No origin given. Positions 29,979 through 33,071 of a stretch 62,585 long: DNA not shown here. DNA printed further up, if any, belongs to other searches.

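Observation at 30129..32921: E2 acyltransferase homologue without a lipoyl-lysine, carrying about 590 aa of helical repeats between its domains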

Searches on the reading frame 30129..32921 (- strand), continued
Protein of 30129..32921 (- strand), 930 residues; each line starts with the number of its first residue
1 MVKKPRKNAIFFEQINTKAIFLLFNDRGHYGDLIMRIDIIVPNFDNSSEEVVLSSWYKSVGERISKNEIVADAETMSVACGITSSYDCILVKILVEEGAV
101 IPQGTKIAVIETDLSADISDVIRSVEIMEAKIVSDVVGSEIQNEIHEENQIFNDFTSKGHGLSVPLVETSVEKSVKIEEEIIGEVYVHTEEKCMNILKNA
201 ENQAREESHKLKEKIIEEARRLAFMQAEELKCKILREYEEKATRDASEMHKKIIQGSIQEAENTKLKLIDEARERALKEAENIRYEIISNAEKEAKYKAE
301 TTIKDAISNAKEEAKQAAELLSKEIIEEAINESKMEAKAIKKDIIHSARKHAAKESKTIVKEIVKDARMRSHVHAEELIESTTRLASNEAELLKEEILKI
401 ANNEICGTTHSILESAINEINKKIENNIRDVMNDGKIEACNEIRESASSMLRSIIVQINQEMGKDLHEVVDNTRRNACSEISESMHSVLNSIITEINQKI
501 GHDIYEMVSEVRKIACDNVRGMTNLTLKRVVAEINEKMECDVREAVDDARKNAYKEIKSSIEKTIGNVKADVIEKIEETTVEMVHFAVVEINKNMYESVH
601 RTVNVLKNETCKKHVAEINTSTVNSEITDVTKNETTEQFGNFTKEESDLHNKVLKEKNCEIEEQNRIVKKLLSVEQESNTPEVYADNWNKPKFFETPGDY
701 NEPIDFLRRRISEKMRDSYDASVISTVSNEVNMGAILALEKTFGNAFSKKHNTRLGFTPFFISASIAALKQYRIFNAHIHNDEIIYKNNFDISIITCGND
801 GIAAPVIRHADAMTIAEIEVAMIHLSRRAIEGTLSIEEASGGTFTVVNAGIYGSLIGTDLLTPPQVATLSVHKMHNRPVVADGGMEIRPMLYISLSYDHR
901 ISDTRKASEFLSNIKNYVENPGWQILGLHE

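Call 12: find_encoding_contigs(protein=P0015, flank=10000, max_places=2)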
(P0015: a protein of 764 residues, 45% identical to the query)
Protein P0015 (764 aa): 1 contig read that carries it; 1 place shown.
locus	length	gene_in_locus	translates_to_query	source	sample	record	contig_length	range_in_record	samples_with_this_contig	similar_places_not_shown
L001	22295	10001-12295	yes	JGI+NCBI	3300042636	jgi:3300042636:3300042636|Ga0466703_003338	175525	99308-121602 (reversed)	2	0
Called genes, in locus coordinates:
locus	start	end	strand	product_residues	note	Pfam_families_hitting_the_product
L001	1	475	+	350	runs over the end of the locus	PF02463:SMC_N, PF13175:AAA_15 (faint), PF13304:AAA_21 (faint), PF13476:AAA_23 (weak)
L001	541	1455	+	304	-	PF00890:FAD_binding_2 (weak), PF01134:GIDA (faint), PF01266:DAO (faint), PF03486:HI0933_like (faint), PF07992:Pyr_redox_2, PF12831:FAD_oxidored (weak), PF13738:Pyr_redox_3, PF00070:Pyr_redox, +1 more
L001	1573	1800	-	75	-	-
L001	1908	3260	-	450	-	PF00005:ABC_tran (faint), PF01926:MMR_HSR1, PF02421:FeoB_N, PF00009:GTP_EFTU (weak), PF00071:Ras (weak), PF01926:MMR_HSR1, PF02421:FeoB_N, PF14714:KH_dom-like, +7 more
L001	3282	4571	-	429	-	PF01011:PQQ (faint), PF25293:Beta-prop_EMC1_N (faint), PF07774:EMC1_C (faint), PF13360:PQQ_2, PF13570:Beta-prop_ACSF4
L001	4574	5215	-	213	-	PF10858:DUF2659 (weak)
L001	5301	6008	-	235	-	PF13505:OMP_b-brl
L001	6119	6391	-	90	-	PF00216:Bac_DNA_binding, PF18291:HU-HIG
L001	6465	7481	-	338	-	PF00579:tRNA-synt_1b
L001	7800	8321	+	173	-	PF00691:OmpA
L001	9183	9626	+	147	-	-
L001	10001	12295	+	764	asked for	PF00364:Biotin_lipoyl (weak), PF00198:2-oxoacid_dh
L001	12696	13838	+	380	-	PF00005:ABC_tran, PF02463:SMC_N (weak), PF08402:TOBE_2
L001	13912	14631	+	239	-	PF00119:ATP-synt_A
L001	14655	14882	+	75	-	PF00137:ATP-synt_C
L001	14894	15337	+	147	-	PF02326:YMF19, PF00430:ATP-synt_B (weak)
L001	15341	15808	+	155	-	PF00430:ATP-synt_B (weak)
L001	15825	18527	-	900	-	PF00580:UvrD-helicase, PF13245:AAA_19 (faint), PF13361:UvrD_C, PF13538:UvrD_C_2 (faint)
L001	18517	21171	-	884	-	PF12705:PDDEXK_1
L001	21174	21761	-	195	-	PF08003:Methyltransf_9 (weak), PF02527:GidB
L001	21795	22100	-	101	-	PF00085:Thioredoxin, PF00578:AhpC-TSA (weak), PF13728:TraF (weak), PF14595:Thioredoxin_9 (weak), PF13098:Thioredoxin_2 (weak), PF13905:Thioredoxin_8 (faint), PF13192:Thioredoxin_3 (weak), PF05768:Glrx-like (weak)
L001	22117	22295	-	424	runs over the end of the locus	PF00275:EPSP_synthase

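Call 13: find_encoding_contigs(protein=P0044, flank=10000, max_places=2)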
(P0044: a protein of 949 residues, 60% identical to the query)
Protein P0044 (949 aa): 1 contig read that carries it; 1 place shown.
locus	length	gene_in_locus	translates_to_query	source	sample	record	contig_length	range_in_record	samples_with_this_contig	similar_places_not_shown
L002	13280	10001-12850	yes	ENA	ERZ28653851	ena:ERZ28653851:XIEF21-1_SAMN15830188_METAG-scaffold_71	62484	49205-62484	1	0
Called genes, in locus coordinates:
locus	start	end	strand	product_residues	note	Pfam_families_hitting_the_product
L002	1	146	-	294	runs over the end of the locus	PF00892:EamA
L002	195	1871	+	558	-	-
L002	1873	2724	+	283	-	-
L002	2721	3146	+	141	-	PF07486:Hydrolase_2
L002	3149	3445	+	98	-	-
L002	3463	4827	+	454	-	PF16980:CitMHS_2, PF03600:CitMHS (weak)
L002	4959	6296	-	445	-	-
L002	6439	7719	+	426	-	PF00324:AA_permease, PF13520:AA_permease_2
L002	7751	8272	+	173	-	PF01327:Pep_deformylase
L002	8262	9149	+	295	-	PF00551:Formyl_trans_N, PF02911:Formyl_trans_C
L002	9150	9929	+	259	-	PF02673:BacA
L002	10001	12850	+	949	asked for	PF00364:Biotin_lipoyl (weak), PF00198:2-oxoacid_dh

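Call 15: find_related_loci(query=window:30129-32819:-, collection=genome_contigs, flank=10000)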
Query window:30129-32819:- (896 aa) in genome_contigs; peptide patterns used: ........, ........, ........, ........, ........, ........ (x = any residue, [..] = any of these).
25 stretches matched a pattern; 9 encode a relative of the query (tblastn E <= 1e-3); 9 distinct loci.
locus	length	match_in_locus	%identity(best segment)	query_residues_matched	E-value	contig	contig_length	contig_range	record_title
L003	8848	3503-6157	46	1-894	0e+0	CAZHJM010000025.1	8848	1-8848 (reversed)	MAG TPA_asm: uncultured Holosporaceae bacterium isolate SRP141132_co4_69 genome assembly, contig: NODE_8555_length_8848_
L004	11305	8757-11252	39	1-894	0e+0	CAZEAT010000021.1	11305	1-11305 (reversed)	MAG TPA_asm: uncultured Holosporaceae bacterium isolate SRP199465_co1_528 genome assembly, contig: NODE_16680_length_113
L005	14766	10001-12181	49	1-894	2e-170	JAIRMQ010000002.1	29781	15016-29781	MAG: Holosporaceae bacterium isolate Cd354_bin112 k119_803433, whole genome shotgun sequence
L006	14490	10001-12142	48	1-895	5e-169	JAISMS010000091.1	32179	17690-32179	MAG: Holosporaceae bacterium isolate Im510_bin49 k119_3226672, whole genome shotgun sequence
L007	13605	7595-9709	83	1-894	1e-165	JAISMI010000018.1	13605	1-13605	MAG: Holosporaceae bacterium isolate Im510_bin26 k119_3465212, whole genome shotgun sequence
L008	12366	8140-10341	50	1-894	3e-164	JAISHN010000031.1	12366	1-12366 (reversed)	MAG: Holosporaceae bacterium isolate Hm464_bin177 k119_830996, whole genome shotgun sequence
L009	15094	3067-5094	81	1-894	5e-163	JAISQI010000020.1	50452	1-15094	MAG: Holosporaceae bacterium isolate Kf353_bin128 k119_262790, whole genome shotgun sequence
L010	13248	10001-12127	82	1-894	5e-161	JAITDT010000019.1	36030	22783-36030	MAG: Holosporaceae bacterium isolate Nm470_bin151 k119_1487035, whole genome shotgun sequence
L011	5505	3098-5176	78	1-894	2e-161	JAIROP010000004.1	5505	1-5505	MAG: Holosporaceae bacterium isolate Cd354_bin86 k119_1706705, whole genome shotgun sequence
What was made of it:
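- Tried and rejected: The genome-collection scan was made with the single sequence and reached only 9 close relatives (call 15).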

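Call 34: search_protein_families(library=pfam, proteins=[L005:9257-9799:-, L005:8103-9257:-, L005:7097-8068:-, L005:5494-7104:-, L007:4867-5337:+, L007:6693-7505:+, L001:9183-9626:+, L009:1623-2633:-, L008:6940-7908:-, L008:10664-11887:+], max_evalue=0.0001)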
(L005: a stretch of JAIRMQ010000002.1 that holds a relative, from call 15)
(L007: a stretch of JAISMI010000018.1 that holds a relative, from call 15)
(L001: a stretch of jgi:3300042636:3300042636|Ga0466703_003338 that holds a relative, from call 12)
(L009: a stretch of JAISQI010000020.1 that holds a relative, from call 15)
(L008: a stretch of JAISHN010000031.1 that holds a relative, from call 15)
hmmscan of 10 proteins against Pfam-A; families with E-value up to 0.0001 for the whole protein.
L005:9257-9799:- (180 aa): 1 family
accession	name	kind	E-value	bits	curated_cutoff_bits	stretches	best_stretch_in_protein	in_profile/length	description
PF01558.24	POR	-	6.2e-33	114.8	27.4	1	10-172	1-172/173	Pyruvate ferredoxin/flavodoxin oxidoreductase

L005:8103-9257:- (384 aa): 3 families
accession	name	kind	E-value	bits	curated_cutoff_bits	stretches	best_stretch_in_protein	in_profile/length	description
PF01855.24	POR_N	-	8.7e-70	235.5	27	1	16-228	4-222/231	Pyruvate flavodoxin/ferredoxin oxidoreductase, thiamine diP-bdg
PF17147.9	PFOR_II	-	9.8e-29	100.2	27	1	259-354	1-98/102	Pyruvate:ferredoxin oxidoreductase core domain II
PF02780.25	Transketolase_C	-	4.3e-08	33.5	25.9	1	257-333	8-85/124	Transketolase, C-terminal domain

L005:7097-8068:- (323 aa): 1 family
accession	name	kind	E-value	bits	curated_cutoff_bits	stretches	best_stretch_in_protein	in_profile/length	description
PF02775.26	TPP_enzyme_C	-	1e-19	71.3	21.9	1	64-227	2-151/151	Thiamine pyrophosphate enzyme, C-terminal TPP binding domain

L005:5494-7104:- (536 aa): 15 families
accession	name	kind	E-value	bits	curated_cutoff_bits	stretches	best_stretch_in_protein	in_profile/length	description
PF07992.20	Pyr_redox_2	-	4.7e-32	112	26.1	1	126-408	2-289/291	Pyridine nucleotide-disulphide oxidoreductase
PF14691.11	Fer4_20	-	8.7e-19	67.8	25.8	1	34-113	30-112/113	Dihydroprymidine dehydrogenase domain II, 4Fe-4S cluster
PF13738.12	Pyr_redox_3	-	5e-17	62.5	30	1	242-394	152-305/305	Pyridine nucleotide-disulphide oxidoreductase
PF13450.12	NAD_binding_8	-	6.2e-11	42.9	21.9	1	129-168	1-40/68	NAD(P)-binding Rossmann-like domain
PF00070.33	Pyr_redox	-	3.9e-10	40.5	22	1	126-160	1-35/82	Pyridine nucleotide-disulphide oxidoreductase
PF12831.13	FAD_oxidored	-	3.5e-07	30.3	27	0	127-169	2-44/416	FAD dependent oxidoreductase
PF01266.30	DAO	-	6.7e-07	29.6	27.9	1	126-161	1-37/353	FAD dependent oxidoreductase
PF01262.27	AlaDh_PNT_C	-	1.2e-06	28.5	23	0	126-157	30-61/214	Alanine dehydrogenase/PNT, C-terminal domain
PF01946.23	Thi4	-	2.2e-06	27.6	26.2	1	116-168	9-62/235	Thi4 family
PF14697.11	Fer4_21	-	6.7e-06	26.6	35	1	485-533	7-59/59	4Fe-4S dicluster domain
PF00037.32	Fer4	-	6.8e-06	26.1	21.1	1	510-532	2-24/24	4Fe-4S binding domain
PF03486.20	HI0933_like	-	7.8e-06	25.9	50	1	126-161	2-37/244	HI0933-like protein Rossmann domain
PF01494.25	FAD_binding_3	-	5.6e-05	23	22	1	126-159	3-36/349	FAD binding domain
PF12838.12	Fer4_7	-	6.4e-05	23.8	27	1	485-530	1-52/52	4Fe-4S dicluster domain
PF21799.2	MurD-like_N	-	7.2e-05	23.4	27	0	125-162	1-38/88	Mur ligase MurD-like, N-terminal domain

L007:4867-5337:+ (156 aa): 3 families
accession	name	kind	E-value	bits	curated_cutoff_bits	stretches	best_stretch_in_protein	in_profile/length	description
PF00364.28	Biotin_lipoyl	-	3.7e-19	68.8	22.1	1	83-155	3-73/73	Biotin-requiring enzyme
PF13533.13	Biotin_lipoyl_2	-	8.8e-07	29.1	29.8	0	127-156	3-32/32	Biotin-lipoyl like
PF13375.12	RnfC_N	-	8.3e-05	23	25.6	0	93-141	36-83/101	RnfC Barrel sandwich hybrid domain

L007:6693-7505:+ (270 aa): 1 family
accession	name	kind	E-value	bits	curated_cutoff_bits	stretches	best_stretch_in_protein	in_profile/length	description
PF02673.24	BacA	-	8.7e-59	199.7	33.4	1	6-255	1-256/257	Bacitracin resistance protein BacA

L001:9183-9626:+ (147 aa): 0 families

L009:1623-2633:- (336 aa): 3 families
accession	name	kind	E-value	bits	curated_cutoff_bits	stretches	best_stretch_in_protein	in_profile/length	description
PF01018.28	GTP1_OBG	-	1.4e-61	207.1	27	1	5-158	2-155/155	GTP1/OBG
PF01926.29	MMR_HSR1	-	2.2e-25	89.4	21.9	1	161-280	1-113/113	50S ribosome-binding GTPase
PF02421.24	FeoB_N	-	1.2e-11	44.8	27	1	162-319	3-152/156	Ferrous iron transport protein B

L008:6940-7908:- (322 aa): 1 family
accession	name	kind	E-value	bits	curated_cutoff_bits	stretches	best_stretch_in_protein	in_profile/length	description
PF00698.26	Acyl_transf_1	-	5.3e-34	118.6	32.7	1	12-304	2-286/319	Acyl transferase domain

L008:10664-11887:+ (407 aa): 1 family
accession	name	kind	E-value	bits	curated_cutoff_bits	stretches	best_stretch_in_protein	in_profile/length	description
PF05525.19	Branch_AA_trans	-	2.2e-48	165.7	22.3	1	31-403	4-379/429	Branched-chain amino acid transport protein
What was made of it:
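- One relative has a 2-oxoacid:ferredoxin oxidoreductase next door (L005, call 34).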

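Call 44: predict_structure(alignment_id=A1)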
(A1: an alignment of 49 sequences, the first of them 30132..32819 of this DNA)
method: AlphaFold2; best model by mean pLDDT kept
length: 896 residues; sequences in the alignment: 49
mean_pLDDT: 70.7   pTM: 0.37
mean pLDDT of the five models: 70.7, 68.9, 68.7, 66.2, 65.7
residues with pLDDT >= 90: 120; 70-90: 419; 50-70: 232; < 50: 125
segments of 3 or more residues with pLDDT < 50: 121-152, 219-231, 400-404, 566-616, 638-655
pLDDT, mean of each block of 10 residues (from residue 1): 83 83 90 90 85 90 89 90 81 78 79 62 37 32 43 53 69 75 77 78 76 56 42 58 73 79 78 76 74 70 64 60 65 72 74 75 74 71 71 59 52 70 73 74 74 76 75 73 63 69 68 71 70 66 64 62 51 33 30 28 29 49 66 56 37 51 82 78 60 91 90 89 92 93 87 90 73 92 92 84 80 72 61 88 85 90 87 94 87 61
secondary structure, 60 per line:
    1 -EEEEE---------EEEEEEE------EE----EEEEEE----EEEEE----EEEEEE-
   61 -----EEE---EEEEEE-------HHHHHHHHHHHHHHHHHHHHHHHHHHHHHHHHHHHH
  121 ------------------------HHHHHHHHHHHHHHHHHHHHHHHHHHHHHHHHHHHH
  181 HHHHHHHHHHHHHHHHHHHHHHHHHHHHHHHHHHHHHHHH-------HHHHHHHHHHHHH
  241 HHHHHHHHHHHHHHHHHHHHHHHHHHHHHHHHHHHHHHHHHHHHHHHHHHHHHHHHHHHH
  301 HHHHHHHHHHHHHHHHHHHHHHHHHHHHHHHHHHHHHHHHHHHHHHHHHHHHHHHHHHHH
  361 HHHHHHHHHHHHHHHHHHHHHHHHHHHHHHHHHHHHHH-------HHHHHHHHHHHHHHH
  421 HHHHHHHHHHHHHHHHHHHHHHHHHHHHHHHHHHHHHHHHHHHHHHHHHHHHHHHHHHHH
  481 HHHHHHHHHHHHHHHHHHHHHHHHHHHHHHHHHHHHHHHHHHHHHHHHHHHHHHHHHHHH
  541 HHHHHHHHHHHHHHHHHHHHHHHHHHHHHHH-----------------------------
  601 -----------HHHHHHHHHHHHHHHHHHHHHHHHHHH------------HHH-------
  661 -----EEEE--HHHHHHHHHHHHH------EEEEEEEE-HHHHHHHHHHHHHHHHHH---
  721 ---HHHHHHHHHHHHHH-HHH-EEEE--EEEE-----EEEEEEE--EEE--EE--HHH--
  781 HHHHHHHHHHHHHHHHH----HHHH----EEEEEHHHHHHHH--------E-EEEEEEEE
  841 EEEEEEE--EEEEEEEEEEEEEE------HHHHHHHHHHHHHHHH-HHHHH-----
elements in order (helices of 4 or more, strands of 3 or more residues): E2-6 E16-22 E35-40 E45-49 E54-59 E66-68 E72-77 H85-120 H145-220 H228-398 H406-571 H612-638 E666-669 H672-684 E691-698 H700-717 H724-737 E743-746 E749-752 E758-764 E767-769 H781-797 H802-805 E810-814 H815-822 E833-847 E850-863 H870-885 H887-891
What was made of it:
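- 32580..32819 (-): Pseudo-lipoyl domain, residues 1-80. It has the barrel-sandwich (lipoyl/biotinyl) fold. The former D-K hairpin tip is M42-S43. Cys46 is invariant and Cys54 nearly invariant. AF2 pLDDT 83-90 with an all-beta fold (call 44).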
